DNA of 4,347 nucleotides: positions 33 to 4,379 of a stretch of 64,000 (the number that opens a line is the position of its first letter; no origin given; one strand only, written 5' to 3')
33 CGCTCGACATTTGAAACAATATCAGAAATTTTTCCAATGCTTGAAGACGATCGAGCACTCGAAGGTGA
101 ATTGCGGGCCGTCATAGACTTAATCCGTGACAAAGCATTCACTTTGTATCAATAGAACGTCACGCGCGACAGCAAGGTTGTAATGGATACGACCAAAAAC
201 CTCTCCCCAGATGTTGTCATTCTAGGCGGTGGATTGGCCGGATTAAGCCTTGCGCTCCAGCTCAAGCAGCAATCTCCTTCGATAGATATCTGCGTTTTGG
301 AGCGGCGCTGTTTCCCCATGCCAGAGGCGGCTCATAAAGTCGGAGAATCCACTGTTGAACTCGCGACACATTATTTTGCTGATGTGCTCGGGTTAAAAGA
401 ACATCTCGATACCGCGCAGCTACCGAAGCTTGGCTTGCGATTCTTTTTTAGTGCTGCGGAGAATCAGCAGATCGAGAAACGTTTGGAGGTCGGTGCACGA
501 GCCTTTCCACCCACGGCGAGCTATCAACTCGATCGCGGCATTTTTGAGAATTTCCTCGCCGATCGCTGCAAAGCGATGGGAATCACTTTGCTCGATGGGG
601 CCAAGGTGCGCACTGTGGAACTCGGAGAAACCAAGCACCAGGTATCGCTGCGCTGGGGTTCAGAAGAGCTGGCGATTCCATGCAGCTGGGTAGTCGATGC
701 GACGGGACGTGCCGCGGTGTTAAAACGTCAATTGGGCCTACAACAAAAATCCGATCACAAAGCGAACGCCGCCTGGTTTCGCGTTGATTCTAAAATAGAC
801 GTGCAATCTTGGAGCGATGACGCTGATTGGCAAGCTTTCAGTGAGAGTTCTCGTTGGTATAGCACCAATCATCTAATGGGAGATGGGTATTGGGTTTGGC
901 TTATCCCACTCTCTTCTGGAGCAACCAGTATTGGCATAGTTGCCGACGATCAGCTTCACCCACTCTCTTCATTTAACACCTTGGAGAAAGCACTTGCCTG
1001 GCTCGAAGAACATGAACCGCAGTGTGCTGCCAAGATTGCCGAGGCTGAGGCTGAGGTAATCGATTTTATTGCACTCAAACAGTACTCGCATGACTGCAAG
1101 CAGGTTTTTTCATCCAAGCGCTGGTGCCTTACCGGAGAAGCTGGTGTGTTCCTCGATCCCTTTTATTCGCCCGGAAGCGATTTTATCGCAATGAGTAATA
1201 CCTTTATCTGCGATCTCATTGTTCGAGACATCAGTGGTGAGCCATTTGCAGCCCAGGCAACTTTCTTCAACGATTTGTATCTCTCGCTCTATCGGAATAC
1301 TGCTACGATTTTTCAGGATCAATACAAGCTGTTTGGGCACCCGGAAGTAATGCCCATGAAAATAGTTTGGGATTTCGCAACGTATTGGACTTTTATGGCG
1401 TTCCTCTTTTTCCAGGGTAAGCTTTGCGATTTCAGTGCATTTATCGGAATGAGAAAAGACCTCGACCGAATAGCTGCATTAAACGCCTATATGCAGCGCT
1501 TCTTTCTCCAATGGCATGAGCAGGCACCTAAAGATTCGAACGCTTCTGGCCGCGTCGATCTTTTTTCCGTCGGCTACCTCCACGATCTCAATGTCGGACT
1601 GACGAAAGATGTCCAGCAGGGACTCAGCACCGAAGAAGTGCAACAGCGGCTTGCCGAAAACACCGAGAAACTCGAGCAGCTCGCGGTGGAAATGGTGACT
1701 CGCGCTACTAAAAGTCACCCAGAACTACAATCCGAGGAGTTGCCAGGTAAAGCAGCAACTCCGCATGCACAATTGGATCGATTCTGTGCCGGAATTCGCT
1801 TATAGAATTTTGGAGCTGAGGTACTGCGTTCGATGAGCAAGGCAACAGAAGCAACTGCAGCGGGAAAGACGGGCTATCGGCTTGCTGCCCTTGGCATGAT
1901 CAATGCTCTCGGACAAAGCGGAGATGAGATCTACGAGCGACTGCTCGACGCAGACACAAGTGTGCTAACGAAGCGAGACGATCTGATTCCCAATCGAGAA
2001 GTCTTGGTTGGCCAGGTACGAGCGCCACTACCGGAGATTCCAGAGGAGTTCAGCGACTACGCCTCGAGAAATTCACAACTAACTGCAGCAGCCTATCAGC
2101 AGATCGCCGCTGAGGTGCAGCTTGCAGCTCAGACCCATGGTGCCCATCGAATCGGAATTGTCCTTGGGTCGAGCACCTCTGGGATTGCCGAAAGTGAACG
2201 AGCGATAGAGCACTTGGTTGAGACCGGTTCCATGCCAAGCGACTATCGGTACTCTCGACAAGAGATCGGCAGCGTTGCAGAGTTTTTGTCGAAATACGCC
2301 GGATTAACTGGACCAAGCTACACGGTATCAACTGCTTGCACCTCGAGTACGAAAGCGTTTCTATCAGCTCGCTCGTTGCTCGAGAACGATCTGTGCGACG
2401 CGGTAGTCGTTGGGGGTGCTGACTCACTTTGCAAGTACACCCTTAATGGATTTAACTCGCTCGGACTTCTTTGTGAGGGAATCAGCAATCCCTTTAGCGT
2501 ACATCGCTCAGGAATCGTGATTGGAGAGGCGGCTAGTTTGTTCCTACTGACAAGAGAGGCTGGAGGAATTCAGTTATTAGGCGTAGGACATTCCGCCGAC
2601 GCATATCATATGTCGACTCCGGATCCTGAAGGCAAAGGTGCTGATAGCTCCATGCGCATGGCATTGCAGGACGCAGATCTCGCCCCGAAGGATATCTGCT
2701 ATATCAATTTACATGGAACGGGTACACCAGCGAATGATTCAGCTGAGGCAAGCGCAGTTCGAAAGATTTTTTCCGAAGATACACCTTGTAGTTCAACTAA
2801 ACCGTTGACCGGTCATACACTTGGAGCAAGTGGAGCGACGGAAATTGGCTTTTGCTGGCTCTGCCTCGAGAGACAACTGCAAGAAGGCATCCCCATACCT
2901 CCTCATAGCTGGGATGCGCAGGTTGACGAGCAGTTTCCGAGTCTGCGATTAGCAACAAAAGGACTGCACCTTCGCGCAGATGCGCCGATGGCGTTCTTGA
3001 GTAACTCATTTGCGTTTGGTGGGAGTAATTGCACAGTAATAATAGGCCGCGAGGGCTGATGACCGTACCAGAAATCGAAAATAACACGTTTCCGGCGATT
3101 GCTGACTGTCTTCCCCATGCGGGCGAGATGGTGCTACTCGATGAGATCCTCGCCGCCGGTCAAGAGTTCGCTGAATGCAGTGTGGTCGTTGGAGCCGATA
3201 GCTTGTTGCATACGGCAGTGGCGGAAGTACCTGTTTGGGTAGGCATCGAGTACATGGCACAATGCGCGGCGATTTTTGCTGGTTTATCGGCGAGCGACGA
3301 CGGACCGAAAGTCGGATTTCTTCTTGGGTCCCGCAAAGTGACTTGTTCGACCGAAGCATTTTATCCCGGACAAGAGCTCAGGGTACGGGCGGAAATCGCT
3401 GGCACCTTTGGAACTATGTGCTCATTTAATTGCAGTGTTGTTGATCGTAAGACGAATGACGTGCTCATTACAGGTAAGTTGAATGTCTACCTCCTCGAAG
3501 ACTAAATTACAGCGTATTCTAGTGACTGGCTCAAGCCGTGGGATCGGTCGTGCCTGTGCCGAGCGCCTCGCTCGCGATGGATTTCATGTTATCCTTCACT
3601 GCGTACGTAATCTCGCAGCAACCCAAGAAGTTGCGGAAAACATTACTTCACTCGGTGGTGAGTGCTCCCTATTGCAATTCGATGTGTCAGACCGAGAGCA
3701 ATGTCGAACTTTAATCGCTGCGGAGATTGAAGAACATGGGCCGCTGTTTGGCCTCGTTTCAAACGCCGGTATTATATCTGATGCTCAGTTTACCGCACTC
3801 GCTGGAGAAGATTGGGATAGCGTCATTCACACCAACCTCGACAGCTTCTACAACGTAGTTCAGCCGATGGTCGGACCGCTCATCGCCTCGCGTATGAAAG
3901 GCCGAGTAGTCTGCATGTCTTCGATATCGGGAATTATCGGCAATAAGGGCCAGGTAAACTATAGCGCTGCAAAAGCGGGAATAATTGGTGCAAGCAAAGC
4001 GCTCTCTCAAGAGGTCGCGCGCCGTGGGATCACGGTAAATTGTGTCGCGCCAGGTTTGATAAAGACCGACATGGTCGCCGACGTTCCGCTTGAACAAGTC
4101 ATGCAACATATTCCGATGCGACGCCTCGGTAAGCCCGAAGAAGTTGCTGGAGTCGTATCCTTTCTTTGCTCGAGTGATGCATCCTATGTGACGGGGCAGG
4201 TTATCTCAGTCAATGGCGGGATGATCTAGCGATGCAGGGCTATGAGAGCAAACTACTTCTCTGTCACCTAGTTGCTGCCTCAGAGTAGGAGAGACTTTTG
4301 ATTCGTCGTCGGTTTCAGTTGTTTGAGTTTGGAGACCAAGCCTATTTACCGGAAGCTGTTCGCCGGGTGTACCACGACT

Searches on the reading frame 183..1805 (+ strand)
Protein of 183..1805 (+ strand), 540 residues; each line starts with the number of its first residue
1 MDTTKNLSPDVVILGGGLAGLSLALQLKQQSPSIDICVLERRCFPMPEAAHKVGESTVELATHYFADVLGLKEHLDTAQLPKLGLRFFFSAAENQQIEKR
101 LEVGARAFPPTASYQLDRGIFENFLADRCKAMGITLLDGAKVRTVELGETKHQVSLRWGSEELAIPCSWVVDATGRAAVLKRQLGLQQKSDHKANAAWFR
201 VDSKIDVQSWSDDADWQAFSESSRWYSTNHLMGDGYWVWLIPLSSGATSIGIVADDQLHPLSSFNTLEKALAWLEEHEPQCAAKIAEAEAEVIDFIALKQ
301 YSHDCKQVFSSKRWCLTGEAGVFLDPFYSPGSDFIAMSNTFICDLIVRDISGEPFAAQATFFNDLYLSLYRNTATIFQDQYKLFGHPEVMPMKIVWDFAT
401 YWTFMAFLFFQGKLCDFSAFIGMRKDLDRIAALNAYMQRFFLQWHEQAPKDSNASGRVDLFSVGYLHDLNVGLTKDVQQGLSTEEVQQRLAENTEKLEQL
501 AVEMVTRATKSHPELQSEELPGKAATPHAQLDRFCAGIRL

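Call 18: search_protein_families(library=pfam, proteins=[window:183-1805:+], max_evalue=0.001)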
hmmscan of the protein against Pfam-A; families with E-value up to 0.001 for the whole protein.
window:183-1805:+ (540 aa): 8 families
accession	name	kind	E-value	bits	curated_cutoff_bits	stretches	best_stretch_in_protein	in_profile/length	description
PF04820.20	Trp_halogenase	-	1.4e-18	67.5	21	2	111-367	150-372/458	Tryptophan halogenase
PF01494.25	FAD_binding_3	-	2.5e-11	43.9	22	1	10-216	3-200/349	FAD binding domain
PF01266.30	DAO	-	2.7e-09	37.4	27.9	1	10-42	1-31/353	FAD dependent oxidoreductase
PF05834.18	Lycopene_cycl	-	3.9e-09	36.5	23.4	1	10-188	1-154/380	Lycopene cyclase protein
PF07992.20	Pyr_redox_2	-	1.4e-06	28.4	26.1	0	10-44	2-36/291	Pyridine nucleotide-disulphide oxidoreductase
PF13450.12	NAD_binding_8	-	2.5e-05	24.9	21.9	1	13-67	1-54/68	NAD(P)-binding Rossmann-like domain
PF12831.13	FAD_oxidored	-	0.00066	19.5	27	0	115-182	84-152/416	FAD dependent oxidoreductase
PF01946.23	Thi4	-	0.00068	19.4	26.2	0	6-42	15-50/235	Thi4 family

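Call 100: find_encoding_contigs(protein=window:183-1805:+, flank=10000, max_places=2)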
Protein window:183-1805:+ (540 aa): no gene with exactly this product is on record in the collection.
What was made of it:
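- Tried and rejected: Walking beyond the left end of the window failed because the protein is not on record (call 100).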

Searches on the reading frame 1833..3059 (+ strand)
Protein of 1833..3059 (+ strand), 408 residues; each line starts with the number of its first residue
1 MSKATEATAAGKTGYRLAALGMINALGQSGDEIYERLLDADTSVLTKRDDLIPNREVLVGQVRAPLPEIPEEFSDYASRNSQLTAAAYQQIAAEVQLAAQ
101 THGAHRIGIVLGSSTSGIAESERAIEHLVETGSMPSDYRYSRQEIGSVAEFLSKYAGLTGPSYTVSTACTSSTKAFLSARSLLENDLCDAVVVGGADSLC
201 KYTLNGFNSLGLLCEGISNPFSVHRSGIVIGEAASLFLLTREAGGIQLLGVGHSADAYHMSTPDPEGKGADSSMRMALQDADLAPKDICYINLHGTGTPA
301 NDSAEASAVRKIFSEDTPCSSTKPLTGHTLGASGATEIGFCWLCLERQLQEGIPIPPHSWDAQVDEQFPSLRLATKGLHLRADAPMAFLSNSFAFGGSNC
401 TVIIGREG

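Call 18: search_protein_families(library=pfam, proteins=[window:1833-3059:+], max_evalue=0.001)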
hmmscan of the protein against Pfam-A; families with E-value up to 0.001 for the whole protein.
window:1833-3059:+ (408 aa): 2 families
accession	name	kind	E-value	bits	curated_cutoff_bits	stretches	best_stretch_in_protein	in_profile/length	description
PF02801.28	Ketoacyl-synt_C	-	4.1e-28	98.2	20.8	1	248-348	4-110/119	Beta-ketoacyl synthase, C-terminal domain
PF00109.32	ketoacyl-synt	-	1.3e-19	71.2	20.8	1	77-242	86-249/252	Beta-ketoacyl synthase, N-terminal domain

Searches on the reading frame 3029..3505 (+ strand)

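Call 18: search_protein_families(library=pfam, proteins=[window:3029-3505:+], max_evalue=0.001)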
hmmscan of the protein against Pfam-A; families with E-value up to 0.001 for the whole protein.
window:3029-3505:+ (158 aa): 1 family
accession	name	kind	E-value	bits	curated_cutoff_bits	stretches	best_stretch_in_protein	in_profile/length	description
PF22817.2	ApeP-like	-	2.5e-15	56.8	27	1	19-155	3-141/158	ApeP dehydratase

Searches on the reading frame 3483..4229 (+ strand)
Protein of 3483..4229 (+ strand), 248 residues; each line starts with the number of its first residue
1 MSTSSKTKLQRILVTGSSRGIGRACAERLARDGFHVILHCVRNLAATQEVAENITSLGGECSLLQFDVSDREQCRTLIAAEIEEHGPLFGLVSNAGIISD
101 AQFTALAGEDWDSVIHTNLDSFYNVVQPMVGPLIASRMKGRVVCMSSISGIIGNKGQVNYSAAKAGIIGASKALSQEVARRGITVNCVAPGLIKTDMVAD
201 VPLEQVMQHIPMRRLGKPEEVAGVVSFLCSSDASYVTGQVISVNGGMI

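Call 18: search_protein_families(library=pfam, proteins=[window:3483-4229:+], max_evalue=0.001)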
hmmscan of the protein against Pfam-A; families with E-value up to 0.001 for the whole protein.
window:3483-4229:+ (248 aa): 3 families
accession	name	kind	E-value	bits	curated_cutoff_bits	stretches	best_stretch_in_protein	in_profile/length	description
PF13561.12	adh_short_C2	-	6.7e-59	199.8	27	1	18-247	5-235/236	Enoyl-(Acyl carrier protein) reductase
PF00106.31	adh_short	-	5.3e-53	179.9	26.6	1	11-201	2-190/195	short chain dehydrogenase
PF08659.16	KR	-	3.7e-22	79.6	22.6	1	12-189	3-174/180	KR domain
